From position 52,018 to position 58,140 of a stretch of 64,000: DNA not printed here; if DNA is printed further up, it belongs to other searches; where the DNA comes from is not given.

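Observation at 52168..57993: HheA-like giant helicase-nuclease with an extra N-terminal transglutaminase/papain-like domain, adjacent to a two-component system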

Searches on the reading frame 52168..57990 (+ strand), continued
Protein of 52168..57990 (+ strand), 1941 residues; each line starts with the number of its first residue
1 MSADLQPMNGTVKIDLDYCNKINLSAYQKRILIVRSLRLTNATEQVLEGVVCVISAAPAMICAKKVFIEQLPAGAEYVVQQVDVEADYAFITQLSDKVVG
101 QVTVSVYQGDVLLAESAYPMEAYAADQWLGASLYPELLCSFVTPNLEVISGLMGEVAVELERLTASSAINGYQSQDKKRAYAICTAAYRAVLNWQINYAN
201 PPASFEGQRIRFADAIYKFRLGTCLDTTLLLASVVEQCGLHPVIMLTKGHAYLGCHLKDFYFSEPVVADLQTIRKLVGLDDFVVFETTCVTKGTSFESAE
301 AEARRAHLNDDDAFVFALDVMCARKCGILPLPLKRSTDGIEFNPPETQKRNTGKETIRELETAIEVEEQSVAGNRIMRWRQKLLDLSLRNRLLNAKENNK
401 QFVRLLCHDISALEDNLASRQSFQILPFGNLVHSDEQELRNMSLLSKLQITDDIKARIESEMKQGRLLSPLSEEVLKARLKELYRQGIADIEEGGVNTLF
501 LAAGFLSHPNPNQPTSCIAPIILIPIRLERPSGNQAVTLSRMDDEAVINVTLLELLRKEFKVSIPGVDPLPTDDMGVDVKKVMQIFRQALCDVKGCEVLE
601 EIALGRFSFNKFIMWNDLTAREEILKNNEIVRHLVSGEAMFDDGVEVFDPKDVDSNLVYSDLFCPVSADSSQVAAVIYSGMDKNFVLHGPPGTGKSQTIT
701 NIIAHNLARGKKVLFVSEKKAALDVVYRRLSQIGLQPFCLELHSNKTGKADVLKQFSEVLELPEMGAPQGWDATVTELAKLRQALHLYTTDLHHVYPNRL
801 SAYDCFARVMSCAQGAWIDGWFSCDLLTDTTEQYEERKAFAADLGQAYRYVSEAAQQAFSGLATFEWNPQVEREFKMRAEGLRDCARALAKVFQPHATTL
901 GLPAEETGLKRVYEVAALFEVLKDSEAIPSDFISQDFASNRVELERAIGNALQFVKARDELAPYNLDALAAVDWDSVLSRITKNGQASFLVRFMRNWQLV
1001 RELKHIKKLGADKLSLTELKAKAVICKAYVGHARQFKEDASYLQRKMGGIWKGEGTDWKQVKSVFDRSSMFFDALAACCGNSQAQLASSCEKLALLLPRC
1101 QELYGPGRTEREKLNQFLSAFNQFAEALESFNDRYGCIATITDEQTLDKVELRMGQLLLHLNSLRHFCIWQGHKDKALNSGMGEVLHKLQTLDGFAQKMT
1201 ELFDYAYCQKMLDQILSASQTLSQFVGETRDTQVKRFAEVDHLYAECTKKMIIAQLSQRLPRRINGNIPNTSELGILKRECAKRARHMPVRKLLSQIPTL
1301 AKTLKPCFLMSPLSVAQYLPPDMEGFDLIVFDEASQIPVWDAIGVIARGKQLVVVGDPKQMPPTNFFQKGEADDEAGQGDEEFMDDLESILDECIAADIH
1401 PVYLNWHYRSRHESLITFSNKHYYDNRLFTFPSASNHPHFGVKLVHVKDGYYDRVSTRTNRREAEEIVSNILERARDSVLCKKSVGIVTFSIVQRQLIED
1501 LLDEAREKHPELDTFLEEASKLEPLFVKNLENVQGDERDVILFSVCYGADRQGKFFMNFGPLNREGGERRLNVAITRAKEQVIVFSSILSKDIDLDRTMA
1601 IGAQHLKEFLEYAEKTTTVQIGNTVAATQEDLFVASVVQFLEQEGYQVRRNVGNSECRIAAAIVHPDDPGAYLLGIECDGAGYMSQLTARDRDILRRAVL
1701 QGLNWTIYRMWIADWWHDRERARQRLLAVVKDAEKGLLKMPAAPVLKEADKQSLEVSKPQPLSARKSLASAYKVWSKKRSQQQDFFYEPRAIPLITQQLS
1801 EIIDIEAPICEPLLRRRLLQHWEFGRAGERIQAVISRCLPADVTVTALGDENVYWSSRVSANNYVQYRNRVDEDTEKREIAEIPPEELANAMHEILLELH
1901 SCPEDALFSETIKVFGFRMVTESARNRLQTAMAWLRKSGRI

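Call 27: find_related_loci(query=window:52168-57990:+, collection=genome_contigs, flank=10000)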
Query window:52168-57990:+ (1941 aa) in genome_contigs; peptide patterns used: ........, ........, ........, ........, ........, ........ (x = any residue, [..] = any of these).
166 stretches matched a pattern; 104 encode a relative of the query (tblastn E <= 1e-3); the best 80 are kept; 80 distinct loci.
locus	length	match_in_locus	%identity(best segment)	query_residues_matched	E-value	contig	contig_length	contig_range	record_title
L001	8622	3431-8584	48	12-1733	0e+0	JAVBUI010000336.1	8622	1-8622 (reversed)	MAG: Victivallaceae bacterium isolate EPI_MAG_00274 c_000006604544, whole genome shotgun sequence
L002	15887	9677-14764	46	1-1727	0e+0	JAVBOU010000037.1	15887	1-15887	MAG: Kiritimatiellia bacterium isolate EPI_MAG_00117 c_000010413121, whole genome shotgun sequence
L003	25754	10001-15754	43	12-1930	0e+0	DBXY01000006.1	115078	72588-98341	MAG TPA_asm: Verrucomicrobia bacterium UBA1200 UBA1200_contig_18336, whole genome shotgun sequence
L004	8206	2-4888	47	303-1941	0e+0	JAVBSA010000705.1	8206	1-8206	MAG: Victivallis sp. isolate EPI_MAG_00211 c_000010823329, whole genome shotgun sequence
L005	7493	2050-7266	44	12-1733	0e+0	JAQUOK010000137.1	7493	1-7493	MAG: Victivallaceae bacterium isolate STD1_2 NODE_32199_length_7493_cov_5.146077_Sandtown_D1, whole genome shotgun seque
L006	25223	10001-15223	43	9-1771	0e+0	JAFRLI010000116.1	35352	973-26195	MAG: Victivallales bacterium isolate RGIG2574 Goat_Jejunum.Co__c381955, whole genome shotgun sequence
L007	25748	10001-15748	43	12-1930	0e+0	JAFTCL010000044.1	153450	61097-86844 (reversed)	MAG: Kiritimatiellae bacterium isolate RGIG3692 Goat_Rumen.Co__c1545386, whole genome shotgun sequence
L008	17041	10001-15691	35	13-1917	0e+0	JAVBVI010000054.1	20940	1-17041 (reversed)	MAG: Bacteroides sp. isolate EPI_MAG_00304 c_000001191377, whole genome shotgun sequence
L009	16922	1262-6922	34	22-1917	0e+0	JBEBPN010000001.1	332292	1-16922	MAG: Dysgonomonas hofstadii isolate T1.bin.102 NODE_51_length_332292_cov_20.936669, whole genome shotgun sequence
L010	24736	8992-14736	35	4-1921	0e+0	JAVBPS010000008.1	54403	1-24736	MAG: Rikenellaceae bacterium isolate EPI_MAG_00145 c_000011738319, whole genome shotgun sequence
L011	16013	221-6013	34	12-1917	0e+0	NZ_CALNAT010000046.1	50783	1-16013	MAG: uncultured Proteiniphilum sp. isolate SRR1561995_bin.117_CONCOCT_v1.1_MAG ERZ724027.476, whole genome shotgun seque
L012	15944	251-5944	34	9-1917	0e+0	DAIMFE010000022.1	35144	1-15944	MAG TPA_asm: Bacteroides sp. isolate CTOTU14814 NODE_108_length_35144_cov_21.439853, whole genome shotgun sequence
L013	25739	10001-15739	34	14-1921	0e+0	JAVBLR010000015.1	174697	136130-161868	MAG: Bacteroidales bacterium isolate EPI_MAG_00028 c_000013370274, whole genome shotgun sequence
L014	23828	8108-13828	33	12-1920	0e+0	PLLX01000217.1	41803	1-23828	MAG: Bacteroidales bacterium isolate fen_983 73.20120800_E3S.44_contig_2936, whole genome shotgun sequence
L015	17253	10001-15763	34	11-1941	0e+0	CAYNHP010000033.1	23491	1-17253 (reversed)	MAG TPA_asm: uncultured Bacteroides sp. isolate SRP199465_co2_431 genome assembly, contig: NODE_5983_length_23491_cov_62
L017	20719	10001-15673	34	12-1917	0e+0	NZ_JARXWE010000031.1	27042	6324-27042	Dysgonomonas sp. PH5-45 Ga0505162_31, whole genome shotgun sequence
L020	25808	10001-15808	34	2-1941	0e+0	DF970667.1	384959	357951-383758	Bacteroidales bacterium 6E DNA, scaffold: BA6E_scaffold_102, whole genome shotgun sequence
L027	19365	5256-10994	33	12-1920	0e+0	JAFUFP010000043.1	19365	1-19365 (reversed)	MAG: Bacteroidales bacterium isolate RGIG4450 Roe_deer_Omasum-4__c3803, whole genome shotgun sequence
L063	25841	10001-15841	39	12-1917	7e-158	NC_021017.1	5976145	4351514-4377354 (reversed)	Bacteroides xylanisolvens XB1A, complete sequence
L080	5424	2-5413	39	90-1903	4e-151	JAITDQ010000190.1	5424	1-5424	MAG: Tannerella sp. isolate Nm470_bin147 k119_1298097, whole genome shotgun sequence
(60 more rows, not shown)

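Call 30: search_dna_similar(query=window:52168-57990:+, collection=plasmids, mode=protein, max_rows=30, rows=spread)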
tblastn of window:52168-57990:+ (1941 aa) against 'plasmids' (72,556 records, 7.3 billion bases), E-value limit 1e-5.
Records with a match: 556; places in all: 581; records where one place covers at least 80% of the query: 71.
Best place of each record, by identity: <60% 556.
By first word of the organism name: Klebsiella 243; Ralstonia 118; Acinetobacter 42; Rhizobium 21; Raoultella 12; Vibrio 9; Mesorhizobium 6; Paracoccus 6; Variovorax 5; Thioclava 4; and 62 more.
By predicted mobility (MOB-suite, as given by PLSDB): conjugative 222; non-mobilizable 182; mobilizable 152.
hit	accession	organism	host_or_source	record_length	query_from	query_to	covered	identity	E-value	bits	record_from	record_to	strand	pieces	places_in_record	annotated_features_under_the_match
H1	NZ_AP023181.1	Paraburkholderia sp. PGU19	Physopelta gutta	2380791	14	1941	99%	34.5%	0e+0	992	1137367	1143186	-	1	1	none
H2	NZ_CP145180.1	Raoultella ornithinolytica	Hospital waste water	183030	12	1888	97%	33.1%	0e+0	922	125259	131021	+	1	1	DUF3320 domain-containing protein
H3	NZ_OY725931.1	Bacteroides finegoldii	-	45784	12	1917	84%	36.8%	2e-153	997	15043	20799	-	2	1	DUF3320 domain-containing protein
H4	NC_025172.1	Acinetobacter sp. M131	-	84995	6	1735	89%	33.2%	0e+0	785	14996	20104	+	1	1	DUF4011 domain-containing protein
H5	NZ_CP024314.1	Rhizobium sp. NXC24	Phaseolus vulgaris,cell culture,plant ...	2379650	466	1907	74%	31.0%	4e-153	535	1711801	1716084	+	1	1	record has no annotation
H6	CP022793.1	Ralstonia solanacearum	Solanum tuberosum,single cell,Potato ...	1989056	466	1931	68%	30.7%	5e-101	517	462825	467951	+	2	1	helicase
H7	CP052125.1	Ralstonia solanacearum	tomato,cell culture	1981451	466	1931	68%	30.6%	6e-101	514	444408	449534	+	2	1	DUF3320 domain-containing protein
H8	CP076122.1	Ralstonia solanacearum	Solanum muricatum,cell culture,stem,stem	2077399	466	1931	61%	31.4%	2e-79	518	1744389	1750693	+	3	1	IS5-like element IS1405 family transposase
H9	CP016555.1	Ralstonia solanacearum FJAT-1458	tomato,tissue sample,tomato vessel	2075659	466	1931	55%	33.2%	1e-99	508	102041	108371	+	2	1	transposase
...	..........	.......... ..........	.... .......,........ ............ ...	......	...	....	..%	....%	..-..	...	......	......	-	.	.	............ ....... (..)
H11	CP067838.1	Klebsiella pneumoniae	Homo sapiens,respiratory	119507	466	1718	43%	36.6%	3e-97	483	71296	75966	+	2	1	DUF4011 domain-containing protein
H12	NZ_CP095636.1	Klebsiella pneumoniae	Homo sapiens,Pure culture one microbial ...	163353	466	1718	43%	36.6%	3e-97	483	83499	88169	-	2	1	hhe: DUF4011 domain-containing anti-phage protein Hhe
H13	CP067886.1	Klebsiella pneumoniae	Homo sapiens,urine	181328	466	1718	43%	36.6%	3e-97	483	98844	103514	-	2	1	DUF4011 domain-containing protein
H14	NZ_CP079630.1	Klebsiella pneumoniae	Homo sapiens,Endotracheal aspirate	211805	466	1718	43%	36.6%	3e-97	483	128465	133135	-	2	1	hhe: DUF4011 domain-containing anti-phage protein Hhe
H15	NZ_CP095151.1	Klebsiella pneumoniae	Homo sapiens,Cell culture,Chronic wound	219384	466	1718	43%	36.6%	3e-97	483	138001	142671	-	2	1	hhe: DUF4011 domain-containing anti-phage protein Hhe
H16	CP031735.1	Klebsiella pneumoniae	Homo sapiens,blood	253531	466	1718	43%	36.6%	3e-97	483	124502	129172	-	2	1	DUF4011 domain-containing protein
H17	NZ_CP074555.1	Klebsiella pneumoniae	Homo sapiens,BAL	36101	466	1718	43%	36.7%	4e-97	484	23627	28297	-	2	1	hhe: DUF4011 domain-containing anti-phage protein Hhe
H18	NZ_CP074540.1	Klebsiella pneumoniae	Homo sapiens,pelvic abscess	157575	466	1718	43%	36.7%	4e-97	484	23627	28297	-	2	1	hhe: DUF4011 domain-containing anti-phage protein Hhe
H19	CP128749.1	Klebsiella pneumoniae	Homo sapiens,urine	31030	466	1718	43%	36.5%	8e-96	480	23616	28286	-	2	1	DUF4011 domain-containing protein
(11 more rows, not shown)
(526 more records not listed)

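Call 31: get_annotated_region(hit=H12, flank=4000)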
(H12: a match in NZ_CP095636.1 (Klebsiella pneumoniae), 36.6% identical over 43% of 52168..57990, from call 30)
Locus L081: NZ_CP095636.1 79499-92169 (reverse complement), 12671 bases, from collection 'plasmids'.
description: Klebsiella pneumoniae strain dm654a plasmid p_dm654a_NDM1, complete sequence
organism: Klebsiella pneumoniae (NCBI taxid 573)
taxonomy: Bacteria; Pseudomonadota; Gammaproteobacteria; Enterobacterales; Enterobacteriaceae; Klebsiella; Klebsiella pneumoniae
host: -; source: Homo sapiens,Pure culture one microbial species,Wound swab; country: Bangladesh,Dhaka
typing (MOB-suite, as given by PLSDB): conjugative; replicon IncFIB,IncFII,rep_cluster_2183; relaxase MOBF,MOBF; mating-pair formation MPF_F
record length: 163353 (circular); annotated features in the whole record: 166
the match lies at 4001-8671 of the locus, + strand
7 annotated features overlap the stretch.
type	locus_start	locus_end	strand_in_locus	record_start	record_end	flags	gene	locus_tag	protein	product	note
CDS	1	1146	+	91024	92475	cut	-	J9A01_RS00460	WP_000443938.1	DUF262 domain-containing protein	-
CDS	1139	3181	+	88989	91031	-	-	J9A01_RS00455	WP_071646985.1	DUF262 domain-containing protein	-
CDS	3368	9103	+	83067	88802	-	hhe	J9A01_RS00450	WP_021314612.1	DUF4011 domain-containing anti-phage protein Hhe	GO:0051607 - defense response to virus [Evidence IEA]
CDS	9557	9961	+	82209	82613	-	-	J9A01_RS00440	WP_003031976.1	transposase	GO:0006313 - DNA transposition [Evidence IEA]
CDS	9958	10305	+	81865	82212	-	tnpB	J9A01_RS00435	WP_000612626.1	IS66 family insertion sequence element accessory protein TnpB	-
CDS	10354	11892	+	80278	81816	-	-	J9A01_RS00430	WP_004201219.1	IS66-like element ISKpn24 family transposase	GO:0006313 - DNA transposition [Evidence IEA]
CDS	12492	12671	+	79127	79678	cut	-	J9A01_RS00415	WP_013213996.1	phospholipase D family protein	-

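Call 32: get_annotated_region(hit=H2, flank=6000)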
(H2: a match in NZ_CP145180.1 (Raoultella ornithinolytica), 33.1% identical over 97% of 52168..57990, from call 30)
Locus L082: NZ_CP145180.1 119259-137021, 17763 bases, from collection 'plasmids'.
description: Raoultella ornithinolytica strain CAV1958 plasmid pCAV1958-183, complete sequence
organism: Raoultella ornithinolytica (NCBI taxid 54291)
taxonomy: Bacteria; Pseudomonadota; Gammaproteobacteria; Enterobacterales; Enterobacteriaceae; Raoultella; Raoultella ornithinolytica
host: -; source: Hospital waste water; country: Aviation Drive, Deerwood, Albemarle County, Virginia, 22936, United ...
typing (MOB-suite, as given by PLSDB): non-mobilizable; replicon IncFIB
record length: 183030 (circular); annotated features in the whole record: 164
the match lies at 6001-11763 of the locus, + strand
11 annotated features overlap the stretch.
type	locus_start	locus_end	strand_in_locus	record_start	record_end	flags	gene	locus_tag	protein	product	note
CDS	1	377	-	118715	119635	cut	-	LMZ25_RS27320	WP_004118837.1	ABC transporter permease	GO:0055085 - transmembrane transport [Evidence IEA]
CDS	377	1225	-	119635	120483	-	-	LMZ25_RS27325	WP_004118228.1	ABC transporter permease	-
CDS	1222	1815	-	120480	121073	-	-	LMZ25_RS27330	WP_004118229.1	ANTAR domain-containing protein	-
CDS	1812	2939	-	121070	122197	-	-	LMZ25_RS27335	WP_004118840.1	transporter substrate-binding protein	-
CDS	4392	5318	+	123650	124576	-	-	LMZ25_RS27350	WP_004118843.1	IS110 family transposase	-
CDS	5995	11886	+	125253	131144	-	-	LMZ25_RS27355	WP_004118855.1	DUF3320 domain-containing protein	-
CDS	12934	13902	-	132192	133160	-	-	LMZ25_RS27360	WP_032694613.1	IS110 family transposase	-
CDS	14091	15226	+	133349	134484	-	-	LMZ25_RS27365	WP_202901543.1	IS3 family transposase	-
CDS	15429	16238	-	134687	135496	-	hutG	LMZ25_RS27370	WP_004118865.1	N-formylglutamate deformylase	GO:0019557 - histidine catabolic process to glutamate and formate [Evidence IEA]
CDS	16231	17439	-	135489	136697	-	hutI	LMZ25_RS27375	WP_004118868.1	imidazolonepropionase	GO:0006548 - histidine catabolic process [Evidence IEA]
CDS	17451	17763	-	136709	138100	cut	-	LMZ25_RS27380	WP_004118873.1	cytosine permease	-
